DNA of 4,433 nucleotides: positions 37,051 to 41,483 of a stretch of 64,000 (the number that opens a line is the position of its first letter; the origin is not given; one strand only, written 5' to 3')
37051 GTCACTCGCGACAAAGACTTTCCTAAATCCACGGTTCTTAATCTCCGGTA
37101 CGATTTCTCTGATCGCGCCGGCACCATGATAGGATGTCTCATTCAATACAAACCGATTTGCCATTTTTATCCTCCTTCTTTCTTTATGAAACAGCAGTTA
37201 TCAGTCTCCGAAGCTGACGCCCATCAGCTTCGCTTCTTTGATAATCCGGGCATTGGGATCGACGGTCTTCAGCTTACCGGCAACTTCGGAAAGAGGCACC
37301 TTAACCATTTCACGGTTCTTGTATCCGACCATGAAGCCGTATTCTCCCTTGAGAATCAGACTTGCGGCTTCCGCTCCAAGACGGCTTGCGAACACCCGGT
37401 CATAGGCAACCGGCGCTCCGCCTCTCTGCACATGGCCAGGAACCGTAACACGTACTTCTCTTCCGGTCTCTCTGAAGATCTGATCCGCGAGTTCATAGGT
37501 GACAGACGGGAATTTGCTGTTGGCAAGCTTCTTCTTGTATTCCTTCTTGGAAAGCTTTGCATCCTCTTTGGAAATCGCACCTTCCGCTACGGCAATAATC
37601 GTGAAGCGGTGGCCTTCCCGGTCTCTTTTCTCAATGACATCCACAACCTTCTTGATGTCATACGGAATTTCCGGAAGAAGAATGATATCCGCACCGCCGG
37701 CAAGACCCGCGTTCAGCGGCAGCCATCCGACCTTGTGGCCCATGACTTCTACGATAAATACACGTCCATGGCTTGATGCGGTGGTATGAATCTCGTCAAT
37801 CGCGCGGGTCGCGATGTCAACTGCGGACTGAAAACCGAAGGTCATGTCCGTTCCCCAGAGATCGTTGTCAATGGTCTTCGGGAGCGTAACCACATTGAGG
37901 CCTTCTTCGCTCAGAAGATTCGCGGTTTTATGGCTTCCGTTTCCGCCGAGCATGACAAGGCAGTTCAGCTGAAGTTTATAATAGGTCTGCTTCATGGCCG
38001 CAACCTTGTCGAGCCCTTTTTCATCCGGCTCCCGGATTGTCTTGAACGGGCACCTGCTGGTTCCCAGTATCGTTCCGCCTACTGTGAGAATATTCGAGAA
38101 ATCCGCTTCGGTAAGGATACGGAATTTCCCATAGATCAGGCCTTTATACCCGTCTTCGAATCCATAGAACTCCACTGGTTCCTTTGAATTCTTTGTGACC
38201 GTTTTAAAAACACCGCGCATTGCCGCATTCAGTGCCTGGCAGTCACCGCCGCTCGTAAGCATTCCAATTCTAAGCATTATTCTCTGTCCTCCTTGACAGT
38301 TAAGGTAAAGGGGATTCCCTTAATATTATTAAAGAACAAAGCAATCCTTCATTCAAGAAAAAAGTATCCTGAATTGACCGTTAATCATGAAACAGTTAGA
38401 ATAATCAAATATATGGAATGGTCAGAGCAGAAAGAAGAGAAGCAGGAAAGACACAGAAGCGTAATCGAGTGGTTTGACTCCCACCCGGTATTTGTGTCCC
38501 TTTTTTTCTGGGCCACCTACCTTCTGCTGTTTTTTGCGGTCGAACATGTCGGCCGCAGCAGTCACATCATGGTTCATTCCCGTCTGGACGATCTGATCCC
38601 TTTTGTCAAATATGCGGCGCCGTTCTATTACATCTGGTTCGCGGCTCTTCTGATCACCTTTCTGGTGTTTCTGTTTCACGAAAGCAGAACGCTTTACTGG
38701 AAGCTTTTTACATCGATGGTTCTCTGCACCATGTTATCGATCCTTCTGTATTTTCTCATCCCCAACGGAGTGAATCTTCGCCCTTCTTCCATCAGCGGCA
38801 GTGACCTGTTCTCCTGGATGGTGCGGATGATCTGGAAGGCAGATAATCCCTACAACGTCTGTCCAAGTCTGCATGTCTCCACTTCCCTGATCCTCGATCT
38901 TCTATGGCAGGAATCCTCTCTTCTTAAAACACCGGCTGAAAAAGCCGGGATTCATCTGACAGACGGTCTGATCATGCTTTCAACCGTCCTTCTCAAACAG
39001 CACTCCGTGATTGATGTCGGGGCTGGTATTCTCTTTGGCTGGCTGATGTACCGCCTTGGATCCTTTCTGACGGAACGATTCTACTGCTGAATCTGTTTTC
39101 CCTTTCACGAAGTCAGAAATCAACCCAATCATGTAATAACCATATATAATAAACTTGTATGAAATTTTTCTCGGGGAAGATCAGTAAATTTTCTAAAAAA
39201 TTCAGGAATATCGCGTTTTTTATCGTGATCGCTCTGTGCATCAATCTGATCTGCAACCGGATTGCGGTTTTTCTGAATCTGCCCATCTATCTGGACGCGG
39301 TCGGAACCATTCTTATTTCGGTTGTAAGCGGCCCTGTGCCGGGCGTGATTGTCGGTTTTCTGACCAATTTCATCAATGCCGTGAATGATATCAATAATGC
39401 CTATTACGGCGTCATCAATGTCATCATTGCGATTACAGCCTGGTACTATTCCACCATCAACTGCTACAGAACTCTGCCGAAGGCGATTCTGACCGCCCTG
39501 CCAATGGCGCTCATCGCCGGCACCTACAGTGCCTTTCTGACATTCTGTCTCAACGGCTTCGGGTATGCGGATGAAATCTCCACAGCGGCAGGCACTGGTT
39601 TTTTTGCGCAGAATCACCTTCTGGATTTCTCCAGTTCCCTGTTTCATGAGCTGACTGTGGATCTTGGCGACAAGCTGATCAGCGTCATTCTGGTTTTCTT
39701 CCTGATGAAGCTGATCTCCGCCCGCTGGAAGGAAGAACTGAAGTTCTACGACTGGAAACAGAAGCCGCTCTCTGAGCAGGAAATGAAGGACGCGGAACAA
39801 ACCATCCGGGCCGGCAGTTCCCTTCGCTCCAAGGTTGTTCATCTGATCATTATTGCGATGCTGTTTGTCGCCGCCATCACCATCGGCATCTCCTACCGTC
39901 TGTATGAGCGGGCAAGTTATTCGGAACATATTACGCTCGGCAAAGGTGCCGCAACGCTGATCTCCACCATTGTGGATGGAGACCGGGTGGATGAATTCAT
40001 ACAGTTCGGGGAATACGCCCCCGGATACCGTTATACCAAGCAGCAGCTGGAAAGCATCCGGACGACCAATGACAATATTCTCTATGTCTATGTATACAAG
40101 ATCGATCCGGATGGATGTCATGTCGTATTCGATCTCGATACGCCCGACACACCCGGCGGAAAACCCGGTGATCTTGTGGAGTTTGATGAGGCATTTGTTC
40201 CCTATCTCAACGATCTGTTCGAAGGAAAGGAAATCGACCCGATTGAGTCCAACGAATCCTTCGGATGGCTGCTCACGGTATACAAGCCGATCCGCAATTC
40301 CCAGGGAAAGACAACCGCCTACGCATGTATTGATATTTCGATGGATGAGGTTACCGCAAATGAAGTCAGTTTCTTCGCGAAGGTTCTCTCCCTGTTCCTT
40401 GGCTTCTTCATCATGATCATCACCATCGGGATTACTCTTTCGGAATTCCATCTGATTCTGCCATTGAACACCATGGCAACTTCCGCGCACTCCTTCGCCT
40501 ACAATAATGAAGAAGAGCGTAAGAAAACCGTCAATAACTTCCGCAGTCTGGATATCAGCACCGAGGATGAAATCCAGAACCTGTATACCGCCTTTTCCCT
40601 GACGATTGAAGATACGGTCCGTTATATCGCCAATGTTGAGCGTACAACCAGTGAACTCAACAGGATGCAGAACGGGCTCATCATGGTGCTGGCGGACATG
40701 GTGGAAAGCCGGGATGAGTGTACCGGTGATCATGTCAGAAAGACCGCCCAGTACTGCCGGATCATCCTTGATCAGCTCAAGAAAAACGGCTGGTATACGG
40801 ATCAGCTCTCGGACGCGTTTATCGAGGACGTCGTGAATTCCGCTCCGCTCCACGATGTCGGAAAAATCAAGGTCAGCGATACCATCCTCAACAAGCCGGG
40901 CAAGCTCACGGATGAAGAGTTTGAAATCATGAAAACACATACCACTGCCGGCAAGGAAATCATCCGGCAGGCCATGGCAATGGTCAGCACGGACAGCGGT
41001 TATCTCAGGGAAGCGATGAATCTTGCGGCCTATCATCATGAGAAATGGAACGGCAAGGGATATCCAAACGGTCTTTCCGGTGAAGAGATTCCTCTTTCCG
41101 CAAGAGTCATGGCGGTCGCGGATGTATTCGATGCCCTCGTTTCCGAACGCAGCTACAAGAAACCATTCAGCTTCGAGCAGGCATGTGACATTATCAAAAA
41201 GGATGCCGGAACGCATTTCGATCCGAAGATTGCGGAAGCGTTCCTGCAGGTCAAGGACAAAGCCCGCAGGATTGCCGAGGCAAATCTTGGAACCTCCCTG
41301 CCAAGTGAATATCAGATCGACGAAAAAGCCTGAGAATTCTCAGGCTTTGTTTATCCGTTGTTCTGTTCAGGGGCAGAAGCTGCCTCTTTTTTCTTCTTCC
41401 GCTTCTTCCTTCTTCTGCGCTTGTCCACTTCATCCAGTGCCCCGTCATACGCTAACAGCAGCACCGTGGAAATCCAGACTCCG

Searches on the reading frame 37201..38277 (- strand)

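Call 19: search_protein_families(library=pfam, proteins=[window:37201-38277:-], max_evalue=0.001)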
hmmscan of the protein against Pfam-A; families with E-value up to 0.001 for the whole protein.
window:37201-38277:- (358 aa): 1 family
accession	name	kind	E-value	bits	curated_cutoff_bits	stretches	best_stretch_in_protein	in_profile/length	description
PF00365.25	PFK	-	7.9e-103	344.1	30.9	1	3-308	1-277/277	Phosphofructokinase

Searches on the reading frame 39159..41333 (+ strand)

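Call 39: search_protein_families(library=pfam, proteins=[window:39159-41333:+], max_evalue=0.001)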
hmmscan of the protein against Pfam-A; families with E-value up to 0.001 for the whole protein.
window:39159-41333:+ (724 aa): 2 families
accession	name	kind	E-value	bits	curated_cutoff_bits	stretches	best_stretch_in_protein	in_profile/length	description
PF13487.12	HD_5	-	8.1e-33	114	27.2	1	510-691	2-170/170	HD domain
PF01966.28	HD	-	1.3e-19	71.1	22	1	523-659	2-115/116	HD domain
